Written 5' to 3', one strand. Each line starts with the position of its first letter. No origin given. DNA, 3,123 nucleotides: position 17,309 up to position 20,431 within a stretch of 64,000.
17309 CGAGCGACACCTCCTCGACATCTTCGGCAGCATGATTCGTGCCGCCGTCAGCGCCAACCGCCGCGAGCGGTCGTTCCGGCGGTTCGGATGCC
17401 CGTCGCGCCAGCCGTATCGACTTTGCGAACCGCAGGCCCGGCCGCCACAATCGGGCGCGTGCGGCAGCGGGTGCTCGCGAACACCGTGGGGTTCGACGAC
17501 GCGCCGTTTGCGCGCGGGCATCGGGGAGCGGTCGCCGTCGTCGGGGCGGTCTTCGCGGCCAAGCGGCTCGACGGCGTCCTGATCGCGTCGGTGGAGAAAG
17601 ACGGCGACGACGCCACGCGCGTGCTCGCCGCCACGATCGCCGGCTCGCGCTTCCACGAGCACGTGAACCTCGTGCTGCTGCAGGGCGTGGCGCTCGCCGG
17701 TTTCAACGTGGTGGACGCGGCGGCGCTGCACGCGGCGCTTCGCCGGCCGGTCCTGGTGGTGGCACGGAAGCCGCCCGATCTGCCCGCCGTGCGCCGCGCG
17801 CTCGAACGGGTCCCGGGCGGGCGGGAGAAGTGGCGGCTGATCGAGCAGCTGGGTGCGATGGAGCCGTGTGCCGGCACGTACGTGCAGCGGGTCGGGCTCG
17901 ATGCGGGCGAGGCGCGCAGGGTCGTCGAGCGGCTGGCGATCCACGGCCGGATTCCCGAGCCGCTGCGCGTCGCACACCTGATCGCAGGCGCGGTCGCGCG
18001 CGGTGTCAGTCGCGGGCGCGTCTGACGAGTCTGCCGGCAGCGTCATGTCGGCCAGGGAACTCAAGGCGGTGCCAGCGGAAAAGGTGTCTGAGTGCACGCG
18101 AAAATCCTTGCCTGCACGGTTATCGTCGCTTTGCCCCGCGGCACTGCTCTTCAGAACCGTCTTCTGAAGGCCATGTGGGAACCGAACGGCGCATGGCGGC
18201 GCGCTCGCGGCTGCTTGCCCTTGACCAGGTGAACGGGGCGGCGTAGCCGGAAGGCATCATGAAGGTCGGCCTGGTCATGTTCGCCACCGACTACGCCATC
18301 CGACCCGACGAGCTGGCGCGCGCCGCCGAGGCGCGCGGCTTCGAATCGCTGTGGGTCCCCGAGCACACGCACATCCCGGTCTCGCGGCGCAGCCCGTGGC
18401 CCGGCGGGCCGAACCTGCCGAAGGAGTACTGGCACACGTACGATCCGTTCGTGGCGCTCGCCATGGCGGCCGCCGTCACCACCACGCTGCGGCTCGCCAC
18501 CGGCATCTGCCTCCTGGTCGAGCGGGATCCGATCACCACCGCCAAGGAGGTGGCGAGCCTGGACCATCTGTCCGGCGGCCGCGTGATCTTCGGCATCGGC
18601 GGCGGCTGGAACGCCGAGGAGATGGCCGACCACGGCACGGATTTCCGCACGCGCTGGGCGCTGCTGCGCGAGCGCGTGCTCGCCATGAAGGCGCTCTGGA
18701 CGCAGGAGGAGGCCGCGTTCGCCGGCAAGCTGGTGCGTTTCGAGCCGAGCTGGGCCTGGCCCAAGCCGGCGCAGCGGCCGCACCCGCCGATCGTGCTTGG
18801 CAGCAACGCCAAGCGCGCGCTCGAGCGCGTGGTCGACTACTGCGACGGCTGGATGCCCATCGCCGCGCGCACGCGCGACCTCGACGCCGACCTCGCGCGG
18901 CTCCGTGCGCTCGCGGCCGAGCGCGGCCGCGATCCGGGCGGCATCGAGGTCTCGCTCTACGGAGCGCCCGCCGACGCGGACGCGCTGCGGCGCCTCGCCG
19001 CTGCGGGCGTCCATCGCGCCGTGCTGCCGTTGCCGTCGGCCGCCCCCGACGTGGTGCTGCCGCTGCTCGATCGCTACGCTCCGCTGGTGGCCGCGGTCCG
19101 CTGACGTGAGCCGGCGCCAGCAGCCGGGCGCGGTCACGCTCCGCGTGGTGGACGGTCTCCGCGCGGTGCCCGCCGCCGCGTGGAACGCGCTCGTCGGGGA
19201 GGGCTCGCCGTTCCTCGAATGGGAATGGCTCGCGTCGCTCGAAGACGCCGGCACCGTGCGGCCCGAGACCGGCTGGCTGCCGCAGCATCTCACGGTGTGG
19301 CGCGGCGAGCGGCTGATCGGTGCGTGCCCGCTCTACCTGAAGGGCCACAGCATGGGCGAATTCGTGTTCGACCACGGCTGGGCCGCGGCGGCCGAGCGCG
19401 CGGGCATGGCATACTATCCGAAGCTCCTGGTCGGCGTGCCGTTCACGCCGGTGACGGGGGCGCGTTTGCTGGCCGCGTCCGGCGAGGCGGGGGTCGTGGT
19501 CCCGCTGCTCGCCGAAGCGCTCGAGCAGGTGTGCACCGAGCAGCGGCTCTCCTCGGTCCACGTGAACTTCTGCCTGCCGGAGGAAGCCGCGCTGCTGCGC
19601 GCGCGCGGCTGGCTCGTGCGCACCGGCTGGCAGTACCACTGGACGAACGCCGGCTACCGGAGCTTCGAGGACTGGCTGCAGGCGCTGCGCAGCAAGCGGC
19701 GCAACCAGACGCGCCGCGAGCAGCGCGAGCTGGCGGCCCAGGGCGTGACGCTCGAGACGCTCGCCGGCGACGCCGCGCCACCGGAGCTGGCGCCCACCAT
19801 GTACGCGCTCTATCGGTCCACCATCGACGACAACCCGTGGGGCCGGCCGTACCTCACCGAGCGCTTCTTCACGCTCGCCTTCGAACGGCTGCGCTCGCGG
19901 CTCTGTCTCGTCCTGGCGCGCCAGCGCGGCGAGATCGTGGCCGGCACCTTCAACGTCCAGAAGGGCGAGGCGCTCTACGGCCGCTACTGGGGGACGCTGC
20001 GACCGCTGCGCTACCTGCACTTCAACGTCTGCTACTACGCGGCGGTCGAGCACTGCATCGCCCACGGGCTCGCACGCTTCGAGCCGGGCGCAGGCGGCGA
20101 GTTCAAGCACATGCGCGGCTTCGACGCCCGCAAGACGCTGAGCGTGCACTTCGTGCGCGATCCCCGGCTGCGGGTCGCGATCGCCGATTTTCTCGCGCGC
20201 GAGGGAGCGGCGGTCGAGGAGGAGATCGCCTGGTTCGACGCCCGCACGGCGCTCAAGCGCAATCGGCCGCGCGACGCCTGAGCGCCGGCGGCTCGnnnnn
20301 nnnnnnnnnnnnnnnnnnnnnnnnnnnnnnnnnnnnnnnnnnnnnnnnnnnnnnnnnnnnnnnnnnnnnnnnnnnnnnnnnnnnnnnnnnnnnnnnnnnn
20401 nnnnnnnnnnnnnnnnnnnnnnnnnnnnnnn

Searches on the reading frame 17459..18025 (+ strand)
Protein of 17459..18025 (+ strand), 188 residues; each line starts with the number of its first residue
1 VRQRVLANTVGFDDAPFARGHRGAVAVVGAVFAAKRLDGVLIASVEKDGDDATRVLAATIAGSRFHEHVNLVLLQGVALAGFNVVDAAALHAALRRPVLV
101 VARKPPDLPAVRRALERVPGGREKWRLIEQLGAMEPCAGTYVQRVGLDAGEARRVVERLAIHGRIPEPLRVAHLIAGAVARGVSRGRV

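Call 11: search_protein_families(library=pfam, proteins=[window:17459-18025:+], max_evalue=0.01)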
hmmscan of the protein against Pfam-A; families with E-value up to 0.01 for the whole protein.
window:17459-18025:+ (188 aa): 1 family
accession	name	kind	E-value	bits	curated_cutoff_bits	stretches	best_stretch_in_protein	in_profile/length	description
PF01949.23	Endo_dU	-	2.6e-56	190.3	32.7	1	9-179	5-181/182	Endonuclease dU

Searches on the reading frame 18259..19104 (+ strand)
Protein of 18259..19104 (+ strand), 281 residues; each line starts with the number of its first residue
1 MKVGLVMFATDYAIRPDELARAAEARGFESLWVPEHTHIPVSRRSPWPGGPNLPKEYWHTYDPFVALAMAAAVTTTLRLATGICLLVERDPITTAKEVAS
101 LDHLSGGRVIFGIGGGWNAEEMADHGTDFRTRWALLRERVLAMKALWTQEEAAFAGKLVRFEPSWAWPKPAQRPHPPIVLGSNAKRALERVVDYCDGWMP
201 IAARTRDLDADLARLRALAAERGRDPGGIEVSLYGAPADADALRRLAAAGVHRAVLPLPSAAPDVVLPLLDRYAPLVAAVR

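Call 11: search_protein_families(library=pfam, proteins=[window:18259-19104:+], max_evalue=0.01)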
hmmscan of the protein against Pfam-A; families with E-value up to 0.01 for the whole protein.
window:18259-19104:+ (281 aa): 1 family
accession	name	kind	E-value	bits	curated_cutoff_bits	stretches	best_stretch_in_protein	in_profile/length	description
PF00296.26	Bac_luciferase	-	2.1e-52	178.9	27.9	1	18-238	27-229/314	Luciferase-like monooxygenase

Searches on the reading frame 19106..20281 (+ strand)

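Call 11: search_protein_families(library=pfam, proteins=[window:19106-20281:+], max_evalue=0.01)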
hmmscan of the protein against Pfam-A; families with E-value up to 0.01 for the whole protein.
window:19106-20281:+ (391 aa): 2 families
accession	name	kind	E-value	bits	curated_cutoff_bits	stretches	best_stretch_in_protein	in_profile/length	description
PF04339.18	FemAB_like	-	1.2e-135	452.9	27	1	18-384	2-368/369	Peptidogalycan biosysnthesis/recognition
PF13480.13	Acetyltransf_6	-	1.3e-14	55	22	1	196-332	1-139/143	Acetyltransferase (GNAT) domain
